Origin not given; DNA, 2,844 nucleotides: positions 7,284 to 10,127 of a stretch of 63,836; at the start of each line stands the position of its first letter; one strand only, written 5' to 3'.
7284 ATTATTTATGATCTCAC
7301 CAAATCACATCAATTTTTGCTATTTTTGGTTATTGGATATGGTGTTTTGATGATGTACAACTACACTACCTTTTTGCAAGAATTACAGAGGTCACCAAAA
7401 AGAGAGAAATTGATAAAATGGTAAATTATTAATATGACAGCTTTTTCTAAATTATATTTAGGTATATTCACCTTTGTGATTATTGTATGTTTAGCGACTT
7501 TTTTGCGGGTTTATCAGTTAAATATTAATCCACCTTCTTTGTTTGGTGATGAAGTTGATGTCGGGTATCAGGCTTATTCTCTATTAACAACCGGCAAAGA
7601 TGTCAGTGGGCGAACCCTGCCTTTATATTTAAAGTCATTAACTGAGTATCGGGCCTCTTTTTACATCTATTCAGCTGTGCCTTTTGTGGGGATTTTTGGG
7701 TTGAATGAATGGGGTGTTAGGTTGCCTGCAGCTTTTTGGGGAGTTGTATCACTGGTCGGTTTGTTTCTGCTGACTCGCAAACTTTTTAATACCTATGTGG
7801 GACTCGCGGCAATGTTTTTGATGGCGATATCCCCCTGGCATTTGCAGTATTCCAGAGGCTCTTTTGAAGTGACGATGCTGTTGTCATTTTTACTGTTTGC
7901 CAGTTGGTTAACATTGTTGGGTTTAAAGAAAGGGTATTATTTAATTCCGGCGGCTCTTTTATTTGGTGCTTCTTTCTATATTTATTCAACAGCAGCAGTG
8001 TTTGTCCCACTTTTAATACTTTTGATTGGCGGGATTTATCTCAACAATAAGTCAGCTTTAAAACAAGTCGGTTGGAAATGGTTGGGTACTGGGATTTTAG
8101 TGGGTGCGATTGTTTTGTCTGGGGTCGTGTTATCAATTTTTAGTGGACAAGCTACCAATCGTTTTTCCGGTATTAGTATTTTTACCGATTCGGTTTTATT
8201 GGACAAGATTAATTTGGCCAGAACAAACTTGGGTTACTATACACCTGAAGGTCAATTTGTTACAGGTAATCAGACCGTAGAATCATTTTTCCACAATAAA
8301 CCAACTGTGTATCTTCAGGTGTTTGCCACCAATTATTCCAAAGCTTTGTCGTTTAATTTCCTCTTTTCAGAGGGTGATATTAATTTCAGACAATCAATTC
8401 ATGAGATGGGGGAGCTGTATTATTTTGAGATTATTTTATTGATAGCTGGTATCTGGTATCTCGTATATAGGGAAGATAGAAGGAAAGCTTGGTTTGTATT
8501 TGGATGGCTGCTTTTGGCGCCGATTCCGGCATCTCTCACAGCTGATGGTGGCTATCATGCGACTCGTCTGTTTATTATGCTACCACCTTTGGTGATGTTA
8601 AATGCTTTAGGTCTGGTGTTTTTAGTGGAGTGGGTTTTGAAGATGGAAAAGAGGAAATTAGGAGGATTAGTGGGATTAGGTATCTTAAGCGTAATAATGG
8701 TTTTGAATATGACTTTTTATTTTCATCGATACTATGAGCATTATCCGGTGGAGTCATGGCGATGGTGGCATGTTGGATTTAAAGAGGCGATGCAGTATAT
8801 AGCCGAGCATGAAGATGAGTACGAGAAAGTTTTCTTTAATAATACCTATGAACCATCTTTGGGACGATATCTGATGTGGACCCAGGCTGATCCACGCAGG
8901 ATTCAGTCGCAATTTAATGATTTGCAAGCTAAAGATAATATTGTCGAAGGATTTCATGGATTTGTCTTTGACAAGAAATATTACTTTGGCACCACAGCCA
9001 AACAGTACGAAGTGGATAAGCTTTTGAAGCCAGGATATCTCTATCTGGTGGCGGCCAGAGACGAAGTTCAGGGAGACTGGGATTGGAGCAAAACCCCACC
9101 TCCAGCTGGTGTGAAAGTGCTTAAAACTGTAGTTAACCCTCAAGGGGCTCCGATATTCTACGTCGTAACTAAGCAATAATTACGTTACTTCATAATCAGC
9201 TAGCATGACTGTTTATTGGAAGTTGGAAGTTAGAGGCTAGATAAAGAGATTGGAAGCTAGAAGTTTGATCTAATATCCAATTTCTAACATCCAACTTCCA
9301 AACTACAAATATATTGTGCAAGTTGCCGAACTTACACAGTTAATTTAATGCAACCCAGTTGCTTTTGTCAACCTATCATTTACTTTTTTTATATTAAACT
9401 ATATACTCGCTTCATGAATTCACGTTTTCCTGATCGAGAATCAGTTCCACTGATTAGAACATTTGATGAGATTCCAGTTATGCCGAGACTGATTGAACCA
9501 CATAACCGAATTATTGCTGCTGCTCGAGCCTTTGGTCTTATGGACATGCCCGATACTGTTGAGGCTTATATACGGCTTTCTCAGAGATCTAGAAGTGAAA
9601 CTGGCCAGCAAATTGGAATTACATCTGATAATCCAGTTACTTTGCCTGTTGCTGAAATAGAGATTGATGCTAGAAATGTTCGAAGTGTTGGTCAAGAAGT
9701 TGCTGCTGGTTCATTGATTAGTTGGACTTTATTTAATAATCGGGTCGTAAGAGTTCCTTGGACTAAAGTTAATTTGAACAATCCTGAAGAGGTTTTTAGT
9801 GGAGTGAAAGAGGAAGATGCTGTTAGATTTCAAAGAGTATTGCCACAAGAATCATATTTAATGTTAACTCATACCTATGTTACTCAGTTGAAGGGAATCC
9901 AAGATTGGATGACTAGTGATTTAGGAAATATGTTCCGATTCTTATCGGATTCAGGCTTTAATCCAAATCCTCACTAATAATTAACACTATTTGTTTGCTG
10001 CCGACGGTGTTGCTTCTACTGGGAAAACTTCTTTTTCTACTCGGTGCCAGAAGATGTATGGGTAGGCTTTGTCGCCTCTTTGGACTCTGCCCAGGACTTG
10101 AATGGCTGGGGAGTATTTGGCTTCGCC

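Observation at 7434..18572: Array of six intact PMT/ArnT-like GT-C paralogs, one of them inverted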

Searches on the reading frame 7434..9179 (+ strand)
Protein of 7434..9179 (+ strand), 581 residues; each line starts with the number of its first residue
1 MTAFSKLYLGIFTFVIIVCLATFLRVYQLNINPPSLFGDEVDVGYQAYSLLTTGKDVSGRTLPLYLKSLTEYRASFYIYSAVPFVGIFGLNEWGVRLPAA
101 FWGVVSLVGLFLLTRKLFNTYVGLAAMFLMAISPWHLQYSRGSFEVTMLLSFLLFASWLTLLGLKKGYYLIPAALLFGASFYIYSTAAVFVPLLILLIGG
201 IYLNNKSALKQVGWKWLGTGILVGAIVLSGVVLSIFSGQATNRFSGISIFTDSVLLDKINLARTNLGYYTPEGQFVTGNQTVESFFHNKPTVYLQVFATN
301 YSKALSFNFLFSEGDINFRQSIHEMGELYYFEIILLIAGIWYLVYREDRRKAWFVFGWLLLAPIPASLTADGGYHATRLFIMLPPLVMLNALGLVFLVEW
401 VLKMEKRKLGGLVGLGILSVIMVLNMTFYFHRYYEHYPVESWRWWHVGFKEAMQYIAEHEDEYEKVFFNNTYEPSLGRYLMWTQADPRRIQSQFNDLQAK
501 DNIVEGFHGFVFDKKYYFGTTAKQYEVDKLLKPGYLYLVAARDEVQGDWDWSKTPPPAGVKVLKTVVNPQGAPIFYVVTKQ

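Call 3: search_protein_families(library=pfam, proteins=[window:7434-9179:+], max_evalue=0.01)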
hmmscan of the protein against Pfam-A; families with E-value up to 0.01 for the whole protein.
window:7434-9179:+ (581 aa): 1 family
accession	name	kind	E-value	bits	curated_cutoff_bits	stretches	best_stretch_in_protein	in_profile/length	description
PF13231.12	PMT_2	-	3e-14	54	26.1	1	84-229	13-155/160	Dolichyl-phosphate-mannose-protein mannosyltransferase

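Call 14: search_solved_structures(query=A1, max_evalue=1, show_alignments=2)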
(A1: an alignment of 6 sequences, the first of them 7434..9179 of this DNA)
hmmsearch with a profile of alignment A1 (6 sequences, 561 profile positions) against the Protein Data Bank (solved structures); distinct sequences matched with E-value up to 1: 1.
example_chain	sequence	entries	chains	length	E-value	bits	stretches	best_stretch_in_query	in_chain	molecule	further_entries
5ezm_A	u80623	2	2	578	0.0003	22.9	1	62-239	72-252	4-amino-4-deoxy-L-arabinose transferase or related glycosyltransferases of PMT family | 4-amino-4-deoxy-L-arabinose (L-Ara4N) transferase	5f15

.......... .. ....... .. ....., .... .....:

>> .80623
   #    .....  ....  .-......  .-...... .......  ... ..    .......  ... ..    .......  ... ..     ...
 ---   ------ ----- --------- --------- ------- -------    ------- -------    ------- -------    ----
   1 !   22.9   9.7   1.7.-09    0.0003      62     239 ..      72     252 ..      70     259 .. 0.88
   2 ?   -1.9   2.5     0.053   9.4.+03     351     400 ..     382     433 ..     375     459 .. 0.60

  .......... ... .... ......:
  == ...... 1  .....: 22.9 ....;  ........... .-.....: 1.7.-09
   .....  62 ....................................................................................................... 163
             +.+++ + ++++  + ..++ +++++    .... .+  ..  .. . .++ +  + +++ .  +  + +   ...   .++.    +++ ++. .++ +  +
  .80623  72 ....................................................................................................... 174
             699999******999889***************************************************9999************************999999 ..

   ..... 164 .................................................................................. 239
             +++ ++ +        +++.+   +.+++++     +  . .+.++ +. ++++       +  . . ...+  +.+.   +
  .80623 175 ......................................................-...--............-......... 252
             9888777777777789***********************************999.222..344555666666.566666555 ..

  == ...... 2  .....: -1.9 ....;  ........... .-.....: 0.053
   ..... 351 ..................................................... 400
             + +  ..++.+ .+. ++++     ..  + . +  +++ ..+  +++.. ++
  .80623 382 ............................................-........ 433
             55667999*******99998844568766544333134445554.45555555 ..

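Call 15: search_protein_families(library=ncbifam, proteins=[window:7434-9179:+], max_evalue=0.001)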
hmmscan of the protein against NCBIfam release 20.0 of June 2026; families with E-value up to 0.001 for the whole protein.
window:7434-9179:+ (581 aa): 1 family
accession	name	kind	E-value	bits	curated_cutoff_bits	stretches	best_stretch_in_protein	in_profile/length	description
TIGR03663.1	TIGR03663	subfamily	1.6e-07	30.7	126.25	1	14-240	4-194/435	flippase activity-associated protein Agl23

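Call 81: search_protein_representatives(alignment_id=A1)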
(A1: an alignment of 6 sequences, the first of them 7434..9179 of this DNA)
Query: 6 sequences, 561 profile positions. Proteins with E-value up to 0.001 (for the whole library): 39327; up to 1e-10: 16084; up to 1e-30: 6464. The best 150 are listed.
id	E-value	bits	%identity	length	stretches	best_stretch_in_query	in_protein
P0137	1.6e-177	608.2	-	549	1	16-558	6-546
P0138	5.1e-164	563.6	-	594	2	123-560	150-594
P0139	1.0e-159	549.4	-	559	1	17-561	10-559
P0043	1.7e-159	548.6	-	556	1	15-560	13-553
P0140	2.3e-158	544.9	-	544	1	15-559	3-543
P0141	4.6e-158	543.9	-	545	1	9-559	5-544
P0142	1.6e-157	542.1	-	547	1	15-559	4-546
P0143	1.2e-156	539.2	-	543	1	17-560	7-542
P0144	3.0e-154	531.3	-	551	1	16-555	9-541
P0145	1.9e-153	528.7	-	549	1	15-560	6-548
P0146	4.6e-153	527.4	-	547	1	16-558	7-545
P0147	4.9e-152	524.0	-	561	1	15-560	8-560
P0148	7.8e-152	523.3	-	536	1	15-559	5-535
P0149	9.1e-152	523.1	-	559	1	15-558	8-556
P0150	3.0e-151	521.4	-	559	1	10-559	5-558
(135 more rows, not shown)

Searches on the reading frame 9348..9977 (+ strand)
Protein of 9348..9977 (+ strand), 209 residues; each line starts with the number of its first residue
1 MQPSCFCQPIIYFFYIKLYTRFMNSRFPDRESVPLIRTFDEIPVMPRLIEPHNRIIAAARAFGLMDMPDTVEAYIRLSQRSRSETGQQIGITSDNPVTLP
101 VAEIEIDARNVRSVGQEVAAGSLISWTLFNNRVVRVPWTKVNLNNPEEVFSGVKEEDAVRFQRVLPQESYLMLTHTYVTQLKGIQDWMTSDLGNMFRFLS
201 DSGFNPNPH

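Call 3: search_protein_families(library=pfam, proteins=[window:9348-9977:+], max_evalue=0.01)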
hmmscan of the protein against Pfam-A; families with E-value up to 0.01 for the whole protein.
window:9348-9977:+ (209 aa): 0 families

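Call 31: search_protein_families(library=pfam, proteins=[window:9348-9977:+], max_evalue=5)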
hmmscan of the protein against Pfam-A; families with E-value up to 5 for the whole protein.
window:9348-9977:+ (209 aa): 2 families
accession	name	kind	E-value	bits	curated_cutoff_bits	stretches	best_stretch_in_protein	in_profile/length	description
PF07774.18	EMC1_C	-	0.12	12.4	27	1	116-183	75-143/214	ER membrane protein complex subunit 1, C-terminal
PF20722.2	DUF6830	-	0.2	11.6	24.3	1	55-106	44-96/158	Domain of unknown function (DUF6830)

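Call 68: find_encoding_contigs(protein=window:9348-9977:+, flank=8000, max_places=4)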
Protein window:9348-9977:+ (209 aa): 2 contigs read that carry it; 2 places shown.
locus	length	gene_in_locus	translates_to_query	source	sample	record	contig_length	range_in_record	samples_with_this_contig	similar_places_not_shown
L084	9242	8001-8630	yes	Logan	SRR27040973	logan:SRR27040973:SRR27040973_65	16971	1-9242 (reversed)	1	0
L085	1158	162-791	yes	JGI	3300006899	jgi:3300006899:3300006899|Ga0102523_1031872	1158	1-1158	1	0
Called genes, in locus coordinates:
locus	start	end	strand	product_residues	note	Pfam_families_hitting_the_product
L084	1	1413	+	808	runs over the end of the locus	PF09586:YfhO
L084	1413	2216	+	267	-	PF00535:Glycos_transf_2, PF10111:Glyco_tranf_2_2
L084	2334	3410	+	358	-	PF13439:Glyco_transf_4 (weak), PF00534:Glycos_transf_1, PF13692:Glyco_trans_1_4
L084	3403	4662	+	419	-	PF09594:GT87 (weak), PF05007:Mannosyl_trans (weak)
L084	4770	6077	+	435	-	-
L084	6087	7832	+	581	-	PF13231:PMT_2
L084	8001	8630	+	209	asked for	-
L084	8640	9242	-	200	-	?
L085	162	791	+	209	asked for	-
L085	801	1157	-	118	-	?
